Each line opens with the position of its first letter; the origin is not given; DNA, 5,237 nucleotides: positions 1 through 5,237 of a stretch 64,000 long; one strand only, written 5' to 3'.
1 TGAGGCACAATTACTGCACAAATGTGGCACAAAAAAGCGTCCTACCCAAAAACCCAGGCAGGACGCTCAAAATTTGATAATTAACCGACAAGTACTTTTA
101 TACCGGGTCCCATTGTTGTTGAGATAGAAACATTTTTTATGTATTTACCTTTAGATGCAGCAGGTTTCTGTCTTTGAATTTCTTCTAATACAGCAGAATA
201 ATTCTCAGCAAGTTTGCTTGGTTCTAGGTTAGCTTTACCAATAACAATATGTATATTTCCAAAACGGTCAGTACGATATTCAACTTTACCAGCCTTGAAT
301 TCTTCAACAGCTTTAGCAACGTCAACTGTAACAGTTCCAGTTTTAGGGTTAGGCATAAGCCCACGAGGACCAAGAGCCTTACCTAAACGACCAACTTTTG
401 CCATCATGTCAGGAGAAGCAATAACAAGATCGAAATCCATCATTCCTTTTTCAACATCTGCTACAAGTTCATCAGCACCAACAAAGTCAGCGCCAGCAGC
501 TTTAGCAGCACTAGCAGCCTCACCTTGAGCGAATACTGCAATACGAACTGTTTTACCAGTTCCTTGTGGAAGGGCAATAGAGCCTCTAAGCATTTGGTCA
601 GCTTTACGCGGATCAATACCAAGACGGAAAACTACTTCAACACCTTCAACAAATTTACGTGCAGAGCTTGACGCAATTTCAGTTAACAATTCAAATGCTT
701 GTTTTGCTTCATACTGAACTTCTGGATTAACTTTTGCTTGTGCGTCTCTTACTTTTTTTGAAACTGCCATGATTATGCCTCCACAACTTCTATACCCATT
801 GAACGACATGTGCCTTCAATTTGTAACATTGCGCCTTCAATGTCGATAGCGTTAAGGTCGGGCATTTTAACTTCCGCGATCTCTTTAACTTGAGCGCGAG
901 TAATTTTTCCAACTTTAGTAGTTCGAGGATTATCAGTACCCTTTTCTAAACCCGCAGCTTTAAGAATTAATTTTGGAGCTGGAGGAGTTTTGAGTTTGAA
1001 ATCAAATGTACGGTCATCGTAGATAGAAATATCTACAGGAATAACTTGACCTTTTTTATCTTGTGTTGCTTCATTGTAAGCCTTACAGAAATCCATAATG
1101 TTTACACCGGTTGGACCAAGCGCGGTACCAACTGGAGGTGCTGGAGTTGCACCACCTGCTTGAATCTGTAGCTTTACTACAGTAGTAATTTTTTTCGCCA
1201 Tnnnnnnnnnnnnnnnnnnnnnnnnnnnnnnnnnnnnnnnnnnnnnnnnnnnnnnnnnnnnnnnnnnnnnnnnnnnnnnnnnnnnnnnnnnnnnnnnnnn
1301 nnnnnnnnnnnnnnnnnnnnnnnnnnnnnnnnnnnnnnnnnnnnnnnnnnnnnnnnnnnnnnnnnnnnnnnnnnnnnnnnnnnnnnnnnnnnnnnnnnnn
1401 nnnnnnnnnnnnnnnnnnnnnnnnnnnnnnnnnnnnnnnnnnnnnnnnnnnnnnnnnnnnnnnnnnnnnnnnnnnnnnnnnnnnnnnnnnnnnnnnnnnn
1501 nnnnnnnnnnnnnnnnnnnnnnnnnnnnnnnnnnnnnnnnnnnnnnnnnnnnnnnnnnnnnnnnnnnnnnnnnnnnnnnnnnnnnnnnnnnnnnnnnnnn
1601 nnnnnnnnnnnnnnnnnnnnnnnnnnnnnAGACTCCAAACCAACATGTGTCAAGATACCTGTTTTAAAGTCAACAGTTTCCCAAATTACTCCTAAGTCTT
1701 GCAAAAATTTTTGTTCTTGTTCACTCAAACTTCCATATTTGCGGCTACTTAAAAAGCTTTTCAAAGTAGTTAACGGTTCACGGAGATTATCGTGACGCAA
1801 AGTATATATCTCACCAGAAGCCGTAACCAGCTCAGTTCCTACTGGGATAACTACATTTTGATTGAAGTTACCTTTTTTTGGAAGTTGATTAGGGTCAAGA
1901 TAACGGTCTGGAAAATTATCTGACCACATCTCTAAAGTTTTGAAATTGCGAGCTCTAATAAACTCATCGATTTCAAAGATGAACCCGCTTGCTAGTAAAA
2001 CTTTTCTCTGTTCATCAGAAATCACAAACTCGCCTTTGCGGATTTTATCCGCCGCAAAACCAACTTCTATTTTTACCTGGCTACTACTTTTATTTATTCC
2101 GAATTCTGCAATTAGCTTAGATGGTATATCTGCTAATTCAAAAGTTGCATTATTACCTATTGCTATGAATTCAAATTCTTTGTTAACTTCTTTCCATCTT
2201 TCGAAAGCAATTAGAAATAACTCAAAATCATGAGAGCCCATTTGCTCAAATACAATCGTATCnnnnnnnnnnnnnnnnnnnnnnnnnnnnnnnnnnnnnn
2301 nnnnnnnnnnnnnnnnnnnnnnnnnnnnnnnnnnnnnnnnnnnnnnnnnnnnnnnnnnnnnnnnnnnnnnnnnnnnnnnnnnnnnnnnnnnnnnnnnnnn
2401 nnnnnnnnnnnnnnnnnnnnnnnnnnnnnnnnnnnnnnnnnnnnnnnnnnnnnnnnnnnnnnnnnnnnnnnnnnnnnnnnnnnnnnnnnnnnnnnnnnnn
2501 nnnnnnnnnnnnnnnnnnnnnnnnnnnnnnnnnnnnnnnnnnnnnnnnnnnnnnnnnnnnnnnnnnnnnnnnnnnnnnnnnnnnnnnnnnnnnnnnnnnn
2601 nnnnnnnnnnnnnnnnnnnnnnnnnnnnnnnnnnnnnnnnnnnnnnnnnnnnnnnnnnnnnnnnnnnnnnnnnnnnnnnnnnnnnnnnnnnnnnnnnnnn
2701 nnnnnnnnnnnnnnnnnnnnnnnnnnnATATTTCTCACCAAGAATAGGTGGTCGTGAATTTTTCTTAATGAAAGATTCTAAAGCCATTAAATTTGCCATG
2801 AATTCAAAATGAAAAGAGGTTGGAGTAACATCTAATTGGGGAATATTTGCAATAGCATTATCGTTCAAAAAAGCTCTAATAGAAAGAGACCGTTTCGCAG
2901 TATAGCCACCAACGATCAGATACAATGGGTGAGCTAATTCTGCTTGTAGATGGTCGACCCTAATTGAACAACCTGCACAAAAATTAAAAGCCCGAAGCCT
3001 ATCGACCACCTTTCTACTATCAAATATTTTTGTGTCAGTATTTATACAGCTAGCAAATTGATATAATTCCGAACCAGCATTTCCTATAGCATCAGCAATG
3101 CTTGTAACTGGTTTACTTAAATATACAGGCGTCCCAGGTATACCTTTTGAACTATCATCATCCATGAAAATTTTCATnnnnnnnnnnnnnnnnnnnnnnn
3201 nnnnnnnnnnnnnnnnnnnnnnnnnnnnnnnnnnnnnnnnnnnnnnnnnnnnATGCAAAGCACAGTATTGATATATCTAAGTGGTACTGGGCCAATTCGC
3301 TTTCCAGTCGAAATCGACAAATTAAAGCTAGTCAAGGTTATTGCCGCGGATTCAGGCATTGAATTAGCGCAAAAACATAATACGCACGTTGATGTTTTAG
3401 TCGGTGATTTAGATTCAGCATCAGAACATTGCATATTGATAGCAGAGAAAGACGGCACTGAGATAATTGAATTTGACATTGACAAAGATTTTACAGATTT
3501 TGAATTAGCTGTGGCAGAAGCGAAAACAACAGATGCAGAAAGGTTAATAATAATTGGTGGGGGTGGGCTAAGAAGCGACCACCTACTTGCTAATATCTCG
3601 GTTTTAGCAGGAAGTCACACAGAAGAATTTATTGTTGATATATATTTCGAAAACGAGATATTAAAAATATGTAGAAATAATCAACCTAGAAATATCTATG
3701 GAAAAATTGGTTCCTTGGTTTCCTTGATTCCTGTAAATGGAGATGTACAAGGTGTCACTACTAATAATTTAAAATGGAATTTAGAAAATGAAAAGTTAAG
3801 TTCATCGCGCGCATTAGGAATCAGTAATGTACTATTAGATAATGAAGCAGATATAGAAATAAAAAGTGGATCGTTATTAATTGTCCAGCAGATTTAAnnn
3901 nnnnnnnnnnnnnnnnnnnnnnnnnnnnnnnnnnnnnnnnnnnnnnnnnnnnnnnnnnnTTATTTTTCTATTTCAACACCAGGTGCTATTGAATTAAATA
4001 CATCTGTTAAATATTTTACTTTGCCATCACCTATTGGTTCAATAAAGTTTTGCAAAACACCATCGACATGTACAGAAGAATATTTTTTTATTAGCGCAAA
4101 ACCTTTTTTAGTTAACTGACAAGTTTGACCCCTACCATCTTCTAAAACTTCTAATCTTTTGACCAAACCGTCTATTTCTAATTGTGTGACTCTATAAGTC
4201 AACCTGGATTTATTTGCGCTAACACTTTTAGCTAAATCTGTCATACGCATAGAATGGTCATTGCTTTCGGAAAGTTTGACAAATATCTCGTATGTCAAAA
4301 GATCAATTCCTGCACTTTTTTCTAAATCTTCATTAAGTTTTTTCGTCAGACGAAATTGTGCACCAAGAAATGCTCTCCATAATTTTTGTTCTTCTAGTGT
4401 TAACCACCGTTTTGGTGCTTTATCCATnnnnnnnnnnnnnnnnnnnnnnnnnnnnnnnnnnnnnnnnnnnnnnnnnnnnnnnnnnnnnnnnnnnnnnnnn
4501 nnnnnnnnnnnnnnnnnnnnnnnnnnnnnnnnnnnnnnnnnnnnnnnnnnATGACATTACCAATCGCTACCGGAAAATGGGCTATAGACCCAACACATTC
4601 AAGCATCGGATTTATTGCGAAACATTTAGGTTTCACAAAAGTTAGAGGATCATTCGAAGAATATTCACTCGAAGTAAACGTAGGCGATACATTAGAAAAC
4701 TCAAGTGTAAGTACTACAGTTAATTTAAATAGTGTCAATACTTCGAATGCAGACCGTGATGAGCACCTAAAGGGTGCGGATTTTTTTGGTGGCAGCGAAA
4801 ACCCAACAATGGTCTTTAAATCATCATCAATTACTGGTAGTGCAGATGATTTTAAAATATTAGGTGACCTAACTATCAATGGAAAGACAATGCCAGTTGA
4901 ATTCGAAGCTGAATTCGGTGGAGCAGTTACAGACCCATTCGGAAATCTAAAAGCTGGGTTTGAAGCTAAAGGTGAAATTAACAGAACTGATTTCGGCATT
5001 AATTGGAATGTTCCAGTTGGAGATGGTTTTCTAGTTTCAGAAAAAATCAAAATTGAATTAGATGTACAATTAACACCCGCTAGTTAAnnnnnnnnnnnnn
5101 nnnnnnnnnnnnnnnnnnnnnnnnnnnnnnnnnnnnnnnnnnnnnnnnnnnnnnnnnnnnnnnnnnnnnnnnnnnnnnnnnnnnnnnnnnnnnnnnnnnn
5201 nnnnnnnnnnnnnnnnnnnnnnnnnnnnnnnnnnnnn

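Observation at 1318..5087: Four-gene insertion between nusG and rplK, including an orphan 619-aa protein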

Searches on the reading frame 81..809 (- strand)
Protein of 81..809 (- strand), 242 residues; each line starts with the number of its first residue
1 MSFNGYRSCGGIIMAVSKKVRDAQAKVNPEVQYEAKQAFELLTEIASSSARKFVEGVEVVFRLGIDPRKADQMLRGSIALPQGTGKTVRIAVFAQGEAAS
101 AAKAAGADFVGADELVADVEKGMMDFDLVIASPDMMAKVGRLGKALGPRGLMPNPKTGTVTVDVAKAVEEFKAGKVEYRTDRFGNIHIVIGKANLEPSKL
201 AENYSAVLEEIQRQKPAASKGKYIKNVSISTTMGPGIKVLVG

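Call 3: search_protein_families(library=pfam, proteins=[window:81-809:-], max_evalue=0.01)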
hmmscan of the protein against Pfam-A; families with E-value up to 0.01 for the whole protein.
window:81-809:- (242 aa): 1 family
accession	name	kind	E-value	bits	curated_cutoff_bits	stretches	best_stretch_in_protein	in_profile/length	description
PF00687.26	Ribosomal_L1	-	7.5e-68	228.5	32.2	1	48-235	4-198/198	Ribosomal protein L1p/L10e family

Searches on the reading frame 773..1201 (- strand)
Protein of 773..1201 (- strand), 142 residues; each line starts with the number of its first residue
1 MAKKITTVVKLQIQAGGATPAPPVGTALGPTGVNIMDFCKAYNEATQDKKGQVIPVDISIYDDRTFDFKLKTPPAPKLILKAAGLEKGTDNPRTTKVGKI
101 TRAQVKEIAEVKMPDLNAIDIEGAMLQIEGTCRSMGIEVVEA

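Call 3: search_protein_families(library=pfam, proteins=[window:773-1201:-], max_evalue=0.01)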
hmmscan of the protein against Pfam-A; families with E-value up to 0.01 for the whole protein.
window:773-1201:- (142 aa): 2 families
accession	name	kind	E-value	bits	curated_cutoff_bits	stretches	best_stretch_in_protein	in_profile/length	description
PF00298.24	Ribosomal_L11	-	1.5e-28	99.4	21.4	1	71-139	1-69/69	Ribosomal protein L11, RNA binding domain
PF03946.19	Ribosomal_L11_N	-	1.4e-27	95.6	32.9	1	9-66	1-58/58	Ribosomal protein L11, N-terminal domain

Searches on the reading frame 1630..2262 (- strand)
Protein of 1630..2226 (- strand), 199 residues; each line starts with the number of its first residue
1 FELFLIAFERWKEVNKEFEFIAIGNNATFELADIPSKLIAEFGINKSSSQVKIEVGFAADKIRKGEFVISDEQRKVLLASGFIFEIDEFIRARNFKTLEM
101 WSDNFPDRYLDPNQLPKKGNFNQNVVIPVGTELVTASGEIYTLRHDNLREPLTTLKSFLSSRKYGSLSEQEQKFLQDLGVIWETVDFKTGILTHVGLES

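Call 21: search_protein_families(library=pfam, proteins=[window:1630-2226:-], max_evalue=10)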
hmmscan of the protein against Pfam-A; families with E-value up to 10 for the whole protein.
seq(199 aa): 1 family
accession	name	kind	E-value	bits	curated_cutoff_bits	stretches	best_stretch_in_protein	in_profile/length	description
PF11620.14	GABP-alpha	-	0.077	13.7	26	1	145-178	6-38/85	GA-binding protein alpha chain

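Call 71: find_homologous_proteins(query=A4, max_evalue=0.01)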
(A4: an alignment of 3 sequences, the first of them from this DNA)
Query A4 (3 sequences) (210 aa, profile of the alignment): 1 proteins with E <= 0.01 among 3859 candidates.
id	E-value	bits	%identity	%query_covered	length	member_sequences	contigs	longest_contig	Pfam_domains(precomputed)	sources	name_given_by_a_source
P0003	6.4e-95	335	39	90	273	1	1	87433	-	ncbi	-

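Call 74: search_solved_structures(query=A4, max_evalue=10, show_alignments=2)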
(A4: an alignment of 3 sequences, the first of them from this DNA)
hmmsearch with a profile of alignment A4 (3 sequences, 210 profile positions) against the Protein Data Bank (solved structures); distinct sequences matched with E-value up to 10: 0.

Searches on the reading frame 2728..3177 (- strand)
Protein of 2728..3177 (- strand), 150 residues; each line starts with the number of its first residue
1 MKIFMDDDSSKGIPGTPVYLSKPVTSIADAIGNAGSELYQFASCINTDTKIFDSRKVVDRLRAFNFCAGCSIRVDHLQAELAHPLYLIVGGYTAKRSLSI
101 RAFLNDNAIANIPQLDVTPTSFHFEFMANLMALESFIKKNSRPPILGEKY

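Call 21: search_protein_families(library=pfam, proteins=[window:2728-3177:-], max_evalue=10)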
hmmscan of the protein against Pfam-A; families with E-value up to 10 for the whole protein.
seq(150 aa): 3 families
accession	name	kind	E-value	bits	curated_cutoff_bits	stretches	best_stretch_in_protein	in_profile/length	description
PF04023.20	FeoA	-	0.037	14.5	23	1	54-92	21-58/74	FeoA domain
PF08779.16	bCoV_NS7A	-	0.13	12.9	27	1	52-90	53-91/107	Betacoronavirus NS7A protein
PF02467.21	Whib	-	0.14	13.2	23.6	1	42-93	5-58/65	Transcription factor WhiB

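Call 34: search_solved_structures(query=A2, max_evalue=10, show_alignments=3)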
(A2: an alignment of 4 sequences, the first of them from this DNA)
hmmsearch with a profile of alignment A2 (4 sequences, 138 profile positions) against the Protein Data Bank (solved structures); distinct sequences matched with E-value up to 10: 5.
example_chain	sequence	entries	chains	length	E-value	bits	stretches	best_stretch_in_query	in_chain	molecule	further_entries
8dy9_H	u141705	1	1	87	4.4e-07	33.2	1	36-100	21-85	Transcriptional regulator WhiB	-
8dy7_H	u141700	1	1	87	6.8e-07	32.6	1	36-99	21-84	Transcriptional regulator WhiB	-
3tdg_A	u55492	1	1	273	0.47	13.7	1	61-104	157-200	Putative uncharacterized protein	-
7f7n_A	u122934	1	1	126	0.59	13.3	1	33-97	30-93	Transcriptional regulator WhiB4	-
7kug_A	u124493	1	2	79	1.7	11.8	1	59-88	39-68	Probable transcriptional regulator WhiB7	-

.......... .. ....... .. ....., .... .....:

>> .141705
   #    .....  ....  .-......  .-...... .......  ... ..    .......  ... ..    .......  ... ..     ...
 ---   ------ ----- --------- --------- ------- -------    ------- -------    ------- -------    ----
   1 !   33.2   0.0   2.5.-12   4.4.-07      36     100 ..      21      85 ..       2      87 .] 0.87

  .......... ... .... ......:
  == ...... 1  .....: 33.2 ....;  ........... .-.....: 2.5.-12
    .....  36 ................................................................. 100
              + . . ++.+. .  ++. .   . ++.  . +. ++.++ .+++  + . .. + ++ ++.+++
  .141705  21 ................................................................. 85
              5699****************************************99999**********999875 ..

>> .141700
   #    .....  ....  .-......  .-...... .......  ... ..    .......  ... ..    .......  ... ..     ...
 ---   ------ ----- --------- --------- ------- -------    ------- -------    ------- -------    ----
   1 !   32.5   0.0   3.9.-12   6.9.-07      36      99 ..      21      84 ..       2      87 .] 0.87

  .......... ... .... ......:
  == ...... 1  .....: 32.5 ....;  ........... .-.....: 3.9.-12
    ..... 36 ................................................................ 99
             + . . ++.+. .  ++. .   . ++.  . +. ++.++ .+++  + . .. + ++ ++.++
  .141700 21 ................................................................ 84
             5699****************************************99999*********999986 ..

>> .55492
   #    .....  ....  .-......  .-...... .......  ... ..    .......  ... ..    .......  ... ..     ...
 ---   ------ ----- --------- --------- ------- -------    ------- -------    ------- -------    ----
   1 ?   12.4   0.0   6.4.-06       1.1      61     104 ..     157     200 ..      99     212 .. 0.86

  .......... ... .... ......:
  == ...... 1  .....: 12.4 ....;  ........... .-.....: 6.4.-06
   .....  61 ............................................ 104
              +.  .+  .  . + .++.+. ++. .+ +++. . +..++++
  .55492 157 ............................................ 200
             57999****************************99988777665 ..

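Call 66: find_related_loci(query=A2, collection=metagenome_contigs, flank=8000)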
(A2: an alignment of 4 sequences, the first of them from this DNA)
Query A2 (141 aa) in metagenome_contigs; peptide patterns used: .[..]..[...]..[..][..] (x = any residue, [..] = any of these).
65 stretches matched a pattern; 1 encode a relative of the query (tblastn E <= 1e-3); 1 distinct loci.
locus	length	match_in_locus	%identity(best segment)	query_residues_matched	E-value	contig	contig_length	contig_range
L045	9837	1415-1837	99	1-141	8e-96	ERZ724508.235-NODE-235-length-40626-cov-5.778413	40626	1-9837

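Call 68: find_related_loci(query=A2, collection=viral_contigs, flank=5000)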
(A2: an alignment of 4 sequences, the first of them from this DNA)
Query A2 (141 aa) in viral_contigs; peptide patterns used: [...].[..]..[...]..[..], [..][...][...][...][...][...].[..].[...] (x = any residue, [..] = any of these).
66 stretches matched a pattern, but none encodes a relative of the query by tblastn (E <= 1e-3).

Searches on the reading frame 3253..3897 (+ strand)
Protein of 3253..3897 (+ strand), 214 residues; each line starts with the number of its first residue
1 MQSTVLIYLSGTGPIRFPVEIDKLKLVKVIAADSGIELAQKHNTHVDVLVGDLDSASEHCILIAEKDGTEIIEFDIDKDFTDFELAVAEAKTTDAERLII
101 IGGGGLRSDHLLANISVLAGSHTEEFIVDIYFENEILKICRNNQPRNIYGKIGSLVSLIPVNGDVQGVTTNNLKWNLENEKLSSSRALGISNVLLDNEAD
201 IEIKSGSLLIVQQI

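Call 3: search_protein_families(library=pfam, proteins=[window:3253-3897:+], max_evalue=0.01)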
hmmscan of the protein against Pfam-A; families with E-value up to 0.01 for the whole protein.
window:3253-3897:+ (214 aa): 2 families
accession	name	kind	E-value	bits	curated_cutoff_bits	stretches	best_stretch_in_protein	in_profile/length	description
PF04263.21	TPK_catalytic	-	1.2e-21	77.2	30.7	1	29-121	11-104/113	Thiamin pyrophosphokinase, catalytic domain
PF04265.19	TPK_B1_binding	-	8.6e-14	51.4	22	1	153-207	11-66/67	Thiamin pyrophosphokinase, vitamin B1 binding domain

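Call 4: search_protein_families(library=ncbifam, proteins=[window:3253-3897:+], max_evalue=0.01)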
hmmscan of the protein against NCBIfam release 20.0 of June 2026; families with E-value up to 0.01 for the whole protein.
window:3253-3897:+ (214 aa): 2 families
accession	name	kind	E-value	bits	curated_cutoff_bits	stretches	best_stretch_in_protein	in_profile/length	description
TIGR01378.1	thi_PPkinase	equivalog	5.8e-43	146.7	76.4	1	22-211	18-206/206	thiamine diphosphokinase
NF005119.0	PRK06552.1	subfamily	0.0024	17.4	238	1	42-150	12-115/213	bifunctional 2-keto-4-hydroxyglutarate aldolase/2-keto-3-deoxy-6-phosphogluconate aldolase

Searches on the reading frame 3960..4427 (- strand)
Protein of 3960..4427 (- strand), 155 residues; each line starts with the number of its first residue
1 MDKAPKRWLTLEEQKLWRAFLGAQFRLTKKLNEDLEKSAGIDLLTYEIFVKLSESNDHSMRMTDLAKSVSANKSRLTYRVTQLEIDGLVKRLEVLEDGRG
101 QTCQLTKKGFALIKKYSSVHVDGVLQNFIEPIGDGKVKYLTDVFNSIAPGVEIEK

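Call 3: search_protein_families(library=pfam, proteins=[window:3960-4427:-], max_evalue=0.01)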
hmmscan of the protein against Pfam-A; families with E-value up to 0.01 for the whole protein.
window:3960-4427:- (155 aa): 5 families
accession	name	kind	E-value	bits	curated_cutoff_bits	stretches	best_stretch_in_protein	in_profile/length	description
PF01047.28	MarR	-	3.9e-06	27.1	24.6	1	48-99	8-57/59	MarR family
PF13601.12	HTH_34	-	0.0024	18.4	27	1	57-117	12-73/80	Winged helix DNA-binding domain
PF22381.2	Staph_reg_Sar_Rot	-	0.0029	18.1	27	1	32-114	3-83/85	Transcriptional regulator SarA/Rot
PF12802.13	MarR_2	-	0.005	17.4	27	1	54-99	16-60/61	MarR family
PF04182.18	B-block_TFIIIC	-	0.0068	16.9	22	0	63-102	22-61/73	B-block binding subunit of TFIIIC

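Call 4: search_protein_families(library=ncbifam, proteins=[window:3960-4427:-], max_evalue=0.01)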
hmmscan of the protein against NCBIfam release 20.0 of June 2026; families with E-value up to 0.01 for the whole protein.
window:3960-4427:- (155 aa): 10 families
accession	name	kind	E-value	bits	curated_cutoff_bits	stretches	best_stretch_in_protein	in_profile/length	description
TIGR02337.1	HpaR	equivalog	6.9e-08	32.4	121.2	1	57-146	40-128/130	homoprotocatechuate degradation operon regulator HpaR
NF002926.0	PRK03573.1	equivalog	2.4e-05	24.3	120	1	62-146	49-132/144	transcriptional regulator SlyA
TIGR01889.1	Staph_reg_Sar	paralog_domain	0.00039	20.7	62.6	1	26-115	8-99/109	staphylococcal accessory regulator family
NF045593.1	bilirub_TF_BilQ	equivalog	0.00043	20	125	1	61-120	46-105/135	bilirubin utilization transcriptional regulator BilQ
NF008122.0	PRK10870.1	equivalog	0.00044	20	157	1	12-115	25-127/176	transcriptional repressor MprA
NF053777.1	Saro0803TransReg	equivalog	0.0019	17.9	200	1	41-115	33-107/140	Saro_0803 family transcriptional regulator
NF050133.1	TransRegFabT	equivalog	0.0023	18.2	200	1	57-140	41-123/138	fatty acid biosynthesis transcriptional regulator FabT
NF008565.1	PRK11512.1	equivalog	0.0024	17.9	240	1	42-138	37-133/144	multiple antibiotic resistance transcriptional regulator MarR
NF053814.1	teico_TcaR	equivalog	0.0032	17.6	170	1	19-145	14-139/151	MarR family transcriptional regulator TcaR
NF052638.1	TransRegOhrRVib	equivalog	0.0052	16.5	200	1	52-119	44-111/141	transcriptional regulator OhrR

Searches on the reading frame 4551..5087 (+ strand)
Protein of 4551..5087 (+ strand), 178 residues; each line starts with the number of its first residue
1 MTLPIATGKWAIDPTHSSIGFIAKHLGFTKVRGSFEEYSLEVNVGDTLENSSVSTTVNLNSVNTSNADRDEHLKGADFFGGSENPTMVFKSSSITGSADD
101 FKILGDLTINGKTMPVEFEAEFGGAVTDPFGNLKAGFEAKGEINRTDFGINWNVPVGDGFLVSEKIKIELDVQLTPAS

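Call 3: search_protein_families(library=pfam, proteins=[window:4551-5087:+], max_evalue=0.01)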
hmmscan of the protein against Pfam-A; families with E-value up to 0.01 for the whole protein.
window:4551-5087:+ (178 aa): 1 family
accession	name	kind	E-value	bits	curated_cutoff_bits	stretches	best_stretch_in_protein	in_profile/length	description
PF04264.18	YceI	-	4.9e-46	157.3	23.7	1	10-173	1-149/150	YceI-like domain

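Call 4: search_protein_families(library=ncbifam, proteins=[window:4551-5087:+], max_evalue=0.01)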
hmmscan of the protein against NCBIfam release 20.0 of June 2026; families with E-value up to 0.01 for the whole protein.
window:4551-5087:+ (178 aa): 1 family
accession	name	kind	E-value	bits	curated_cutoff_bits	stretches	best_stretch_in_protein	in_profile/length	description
NF002994.0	PRK03757.1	equivalog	3.9e-34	118.1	232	1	14-154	31-173/191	YceI family protein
